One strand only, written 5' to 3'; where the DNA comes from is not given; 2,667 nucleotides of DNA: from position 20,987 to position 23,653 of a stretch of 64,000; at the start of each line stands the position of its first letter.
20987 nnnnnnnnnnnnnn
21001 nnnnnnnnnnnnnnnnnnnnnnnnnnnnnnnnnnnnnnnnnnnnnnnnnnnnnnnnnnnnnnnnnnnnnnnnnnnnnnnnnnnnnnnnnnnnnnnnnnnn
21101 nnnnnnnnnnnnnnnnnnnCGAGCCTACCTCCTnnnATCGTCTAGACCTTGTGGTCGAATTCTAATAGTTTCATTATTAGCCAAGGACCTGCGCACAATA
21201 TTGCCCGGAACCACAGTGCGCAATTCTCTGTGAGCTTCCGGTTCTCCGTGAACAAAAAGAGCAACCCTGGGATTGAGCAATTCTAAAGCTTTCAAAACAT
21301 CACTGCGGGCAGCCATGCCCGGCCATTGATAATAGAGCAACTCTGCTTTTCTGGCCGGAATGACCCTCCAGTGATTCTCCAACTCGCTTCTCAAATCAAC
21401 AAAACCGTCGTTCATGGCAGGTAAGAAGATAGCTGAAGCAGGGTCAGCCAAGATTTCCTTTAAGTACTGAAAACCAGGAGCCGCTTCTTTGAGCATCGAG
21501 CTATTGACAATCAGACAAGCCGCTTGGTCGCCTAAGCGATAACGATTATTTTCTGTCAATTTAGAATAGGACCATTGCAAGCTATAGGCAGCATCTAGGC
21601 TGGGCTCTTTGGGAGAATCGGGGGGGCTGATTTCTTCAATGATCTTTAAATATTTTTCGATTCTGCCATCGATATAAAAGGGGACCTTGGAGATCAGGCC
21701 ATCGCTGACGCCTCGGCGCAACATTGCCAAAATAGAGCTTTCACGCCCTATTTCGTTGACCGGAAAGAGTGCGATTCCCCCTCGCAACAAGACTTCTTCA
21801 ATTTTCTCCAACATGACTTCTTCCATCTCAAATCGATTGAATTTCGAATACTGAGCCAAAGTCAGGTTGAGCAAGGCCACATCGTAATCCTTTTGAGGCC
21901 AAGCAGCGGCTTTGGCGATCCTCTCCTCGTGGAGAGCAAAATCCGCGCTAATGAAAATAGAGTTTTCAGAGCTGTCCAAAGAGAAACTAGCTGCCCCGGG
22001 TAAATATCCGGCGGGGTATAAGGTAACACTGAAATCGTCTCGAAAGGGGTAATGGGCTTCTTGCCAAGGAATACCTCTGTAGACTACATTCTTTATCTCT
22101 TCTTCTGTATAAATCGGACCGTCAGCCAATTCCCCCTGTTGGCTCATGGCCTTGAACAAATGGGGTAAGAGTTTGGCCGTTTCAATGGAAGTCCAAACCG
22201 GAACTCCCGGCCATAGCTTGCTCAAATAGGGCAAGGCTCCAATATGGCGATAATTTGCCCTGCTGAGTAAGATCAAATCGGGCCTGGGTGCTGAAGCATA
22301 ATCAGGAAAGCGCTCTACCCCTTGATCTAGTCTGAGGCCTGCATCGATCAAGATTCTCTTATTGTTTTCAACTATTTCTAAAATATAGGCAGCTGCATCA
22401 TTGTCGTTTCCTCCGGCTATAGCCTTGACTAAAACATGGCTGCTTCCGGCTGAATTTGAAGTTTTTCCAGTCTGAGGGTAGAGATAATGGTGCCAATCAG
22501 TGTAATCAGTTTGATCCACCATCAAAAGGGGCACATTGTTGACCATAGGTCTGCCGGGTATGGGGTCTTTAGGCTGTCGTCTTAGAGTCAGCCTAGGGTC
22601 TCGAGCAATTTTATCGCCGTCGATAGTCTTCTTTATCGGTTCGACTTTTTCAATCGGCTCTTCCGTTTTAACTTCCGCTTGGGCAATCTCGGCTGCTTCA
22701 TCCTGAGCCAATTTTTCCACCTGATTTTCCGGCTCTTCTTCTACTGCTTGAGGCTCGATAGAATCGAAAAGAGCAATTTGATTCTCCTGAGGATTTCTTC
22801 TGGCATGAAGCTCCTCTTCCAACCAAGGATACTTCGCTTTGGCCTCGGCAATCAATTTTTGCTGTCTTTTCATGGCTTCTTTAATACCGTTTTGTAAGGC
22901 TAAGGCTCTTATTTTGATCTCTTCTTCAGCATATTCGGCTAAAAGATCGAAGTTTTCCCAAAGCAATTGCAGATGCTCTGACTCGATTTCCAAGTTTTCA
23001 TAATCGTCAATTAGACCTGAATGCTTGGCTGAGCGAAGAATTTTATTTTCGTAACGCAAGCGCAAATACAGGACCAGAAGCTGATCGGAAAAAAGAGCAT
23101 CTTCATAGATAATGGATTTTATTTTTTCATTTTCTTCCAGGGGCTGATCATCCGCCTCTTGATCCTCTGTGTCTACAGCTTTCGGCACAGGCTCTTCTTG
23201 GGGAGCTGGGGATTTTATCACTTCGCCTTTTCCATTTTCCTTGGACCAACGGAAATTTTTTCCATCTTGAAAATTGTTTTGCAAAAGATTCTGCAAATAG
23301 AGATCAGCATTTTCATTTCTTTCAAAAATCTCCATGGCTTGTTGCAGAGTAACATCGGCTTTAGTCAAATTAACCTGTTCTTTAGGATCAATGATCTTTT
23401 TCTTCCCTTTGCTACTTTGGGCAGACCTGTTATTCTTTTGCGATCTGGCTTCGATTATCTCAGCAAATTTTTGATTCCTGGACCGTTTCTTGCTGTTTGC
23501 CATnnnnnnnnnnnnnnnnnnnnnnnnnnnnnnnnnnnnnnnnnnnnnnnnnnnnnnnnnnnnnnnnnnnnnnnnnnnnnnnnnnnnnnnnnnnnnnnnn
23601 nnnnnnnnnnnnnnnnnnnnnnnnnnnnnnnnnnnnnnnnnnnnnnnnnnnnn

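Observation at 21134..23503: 800-aa protein with a basic N-terminus, coiled coil and a catalytically degenerate beta-CASP/MBL domain, co-operonic with hslO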

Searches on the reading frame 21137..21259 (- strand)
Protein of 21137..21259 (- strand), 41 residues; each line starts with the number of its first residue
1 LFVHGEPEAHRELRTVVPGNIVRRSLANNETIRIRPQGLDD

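Call 68: search_solved_structures(query=A5, max_evalue=10, show_alignments=5)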
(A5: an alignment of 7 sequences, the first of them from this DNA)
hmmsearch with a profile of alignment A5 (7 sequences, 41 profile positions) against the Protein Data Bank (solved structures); distinct sequences matched with E-value up to 10: 0.

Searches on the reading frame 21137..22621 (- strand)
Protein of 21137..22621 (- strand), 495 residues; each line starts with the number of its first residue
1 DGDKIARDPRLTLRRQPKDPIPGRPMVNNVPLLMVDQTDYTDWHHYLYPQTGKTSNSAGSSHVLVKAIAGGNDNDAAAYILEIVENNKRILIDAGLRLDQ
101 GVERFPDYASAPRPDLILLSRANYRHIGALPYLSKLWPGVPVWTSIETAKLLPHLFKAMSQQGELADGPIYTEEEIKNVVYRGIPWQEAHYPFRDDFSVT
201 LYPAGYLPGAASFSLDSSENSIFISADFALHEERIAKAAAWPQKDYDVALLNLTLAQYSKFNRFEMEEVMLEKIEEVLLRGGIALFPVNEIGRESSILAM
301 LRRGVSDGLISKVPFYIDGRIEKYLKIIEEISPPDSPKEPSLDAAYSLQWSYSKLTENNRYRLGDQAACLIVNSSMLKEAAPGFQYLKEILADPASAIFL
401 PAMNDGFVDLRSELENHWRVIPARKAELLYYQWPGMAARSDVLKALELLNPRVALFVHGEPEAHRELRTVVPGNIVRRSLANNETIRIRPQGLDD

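Call 59: predict_structure(alignment_id=A4)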
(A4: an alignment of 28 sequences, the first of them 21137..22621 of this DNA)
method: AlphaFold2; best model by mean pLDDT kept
length: 495 residues; sequences in the alignment: 28
mean_pLDDT: 77.6   pTM: 0.81
mean pLDDT of the five models: 77.6, 75.2, 75.2, 74.7, 72.3
residues with pLDDT >= 90: 141; 70-90: 229; 50-70: 55; < 50: 70
segments of 3 or more residues with pLDDT < 50: 1-7, 12-42, 52-60, 163-167, 334-342, 344-350
pLDDT, mean of each block of 10 residues (from residue 1): 45 40 32 40 54 42 80 76 86 80 75 94 88 92 94 83 54 86 95 88 88 90 90 77 91 71 81 95 91 84 87 89 83 50 48 84 88 88 90 93 70 82 85 77 91 85 81 85 80 50
secondary structure, 60 per line:
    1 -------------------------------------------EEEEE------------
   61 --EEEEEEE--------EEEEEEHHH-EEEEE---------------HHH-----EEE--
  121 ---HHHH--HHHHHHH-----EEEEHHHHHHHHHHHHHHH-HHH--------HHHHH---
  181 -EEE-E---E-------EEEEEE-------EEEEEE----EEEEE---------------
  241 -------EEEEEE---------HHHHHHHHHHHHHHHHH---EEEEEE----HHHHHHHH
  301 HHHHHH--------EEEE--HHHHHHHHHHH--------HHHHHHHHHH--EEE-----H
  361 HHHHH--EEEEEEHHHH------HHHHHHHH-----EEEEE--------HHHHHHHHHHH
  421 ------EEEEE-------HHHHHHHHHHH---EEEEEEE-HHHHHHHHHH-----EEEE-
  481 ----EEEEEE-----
elements in order: E44-48 E63-69 E78-83 E88-92 E116-118 H124-127 H130-136 E142-145 H146-160 H173-177 E182-184 E198-203 E211-216 E221-225 E248-253 H263-279 E283-288 H293-306 E315-318 H321-331 H340-349 E352-354 H360-365 E368-373 H374-377 H384-391 E397-401 H410-420 E427-431 H439-449 E453-459 H461-470 E476-479 E485-490

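Call 62: fold_search(model_id=the predicted structure, library=pdb)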
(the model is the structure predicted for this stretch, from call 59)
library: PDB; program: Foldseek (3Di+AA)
matches with E <= 10: 1195; with E <= 0.001: 242
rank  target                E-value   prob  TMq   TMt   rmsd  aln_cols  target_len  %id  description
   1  7sn8_K                9.2e-31  1.00  0.74  0.63   3.7       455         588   20  Cryo-EM structure of Drosophila Integrator cleavage module (IntS4-IntS9-IntS11) in complex with IP6 (released 2022-10-12)
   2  3af5                  1.0e-30  1.00  0.73  0.57   4.7       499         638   23  The crystal structure of an archaeal CPSF subunit, PH1404 from Pyrococcus horikoshii (released 2010-04-21)
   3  3af6_A                2.9e-29  1.00  0.73  0.58   4.8       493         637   22  The crystal structure of an archaeal CPSF subunit, PH1404 from Pyrococcus horikoshii complexed with RNA-analog (released 2010-04-21)
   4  2ycb_B                7.1e-29  1.00  0.72  0.57   5.0       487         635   20  Structure of the archaeal beta-CASP protein with N-terminal KH domains from Methanothermobacter thermautotrophicus (released 2011-05-25)
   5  2ycb_A                8.0e-29  1.00  0.73  0.58   4.1       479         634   21  Structure of the archaeal beta-CASP protein with N-terminal KH domains from Methanothermobacter thermautotrophicus (released 2011-05-25)
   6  2xr1_B                2.4e-28  1.00  0.74  0.61   4.8       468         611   20  DIMERIC ARCHAEAL CLEAVAGE AND POLYADENYLATION SPECIFICITY FACTOR WITH N-TERMINAL KH DOMAINS (KH-CPSF) FROM METHANOSARC (released 2010-10-06)
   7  6v4x_H                2.4e-28  1.00  0.72  0.71   4.4       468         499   18  Cryo-EM structure of an active human histone pre-mRNA 3'-end processing machinery at 3.2 Angstrom resolution (released 2020-02-19)
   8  2i7v                  4.4e-28  1.00  0.72  0.82   3.8       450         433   16  Structure of Human CPSF-73 (released 2007-01-30)
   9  8t1r                  4.9e-28  1.00  0.69  0.79   4.5       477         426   18  Crystal structure of human CPSF73 catalytic segment in complex with compound 2 (released 2023-11-08)
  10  9nh6_H                5.5e-28  1.00  0.69  0.57   4.6       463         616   17  CRYO-EM STRUCTURE OF HUMAN U7 SNRNP WITH METHYLATED noncleavable H2A* SUBSTRATE PRE-MRNA (COMPOSITE MAP) (released 2026-01-21)
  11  6m8q_A                6.2e-28  1.00  0.73  0.80   4.1       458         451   17  Cleavage and Polyadenylation Specificity Factor Subunit 3 (CPSF3) in complex with NVP-LTM531 (released 2019-11-27)
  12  8r23_C                6.2e-28  1.00  0.69  0.79   4.4       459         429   19  INTS9-INTS11-BRAT1 complex (released 2024-07-31)
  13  9bct_J                7.9e-28  1.00  0.70  0.55   4.8       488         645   22  Cryo-EM structure of Thermococcus kodakarensis FttA-dependent transcription pre-termination complex containing 44 nt R (released 2024-07-31)
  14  8t1q                  8.4e-28  1.00  0.69  0.78   4.6       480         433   18  Crystal structure of human CPSF73 catalytic segment in complex with compound 1 (released 2023-11-08)
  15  9nb1_H                8.9e-28  1.00  0.70  0.70   4.5       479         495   17  CRYO-EM STRUCTURE OF human U7 SNRNP WITH MUTANT LSM11 that disrupts contacts with CPSF73 (released 2026-01-21)
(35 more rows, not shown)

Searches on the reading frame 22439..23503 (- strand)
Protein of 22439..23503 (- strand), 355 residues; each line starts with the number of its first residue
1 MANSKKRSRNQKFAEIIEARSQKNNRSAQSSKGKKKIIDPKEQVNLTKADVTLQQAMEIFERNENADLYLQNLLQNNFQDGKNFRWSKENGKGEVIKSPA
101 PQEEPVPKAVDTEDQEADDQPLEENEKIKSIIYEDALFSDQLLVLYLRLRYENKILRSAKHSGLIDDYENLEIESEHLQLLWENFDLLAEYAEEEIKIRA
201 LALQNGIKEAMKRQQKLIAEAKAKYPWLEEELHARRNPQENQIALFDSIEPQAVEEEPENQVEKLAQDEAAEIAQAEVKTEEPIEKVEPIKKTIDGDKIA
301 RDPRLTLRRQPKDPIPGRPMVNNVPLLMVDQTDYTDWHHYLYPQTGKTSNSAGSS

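Call 17: search_protein_families(library=pfam, proteins=[window:22439-23503:-], max_evalue=10)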
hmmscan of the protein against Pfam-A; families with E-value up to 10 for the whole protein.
window:22439-23503:- (355 aa): 0 families

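Call 32: search_protein_representatives(alignment_id=A2)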
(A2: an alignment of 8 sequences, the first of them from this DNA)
Query: 8 sequences, 363 profile positions. Proteins with E-value up to 0.001 (for the whole library): 3; up to 1e-10: 3; up to 1e-30: 3. The best 3 are listed.
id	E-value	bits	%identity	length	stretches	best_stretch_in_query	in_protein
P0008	1.1e-155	534.9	-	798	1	1-363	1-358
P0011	1.7e-136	471.8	-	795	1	1-363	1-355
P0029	6.0e-32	127.8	-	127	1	1-120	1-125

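Call 58: search_solved_structures(query=A2, max_evalue=10)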
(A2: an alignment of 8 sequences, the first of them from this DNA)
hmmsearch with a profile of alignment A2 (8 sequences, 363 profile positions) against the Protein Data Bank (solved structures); distinct sequences matched with E-value up to 10: 0.
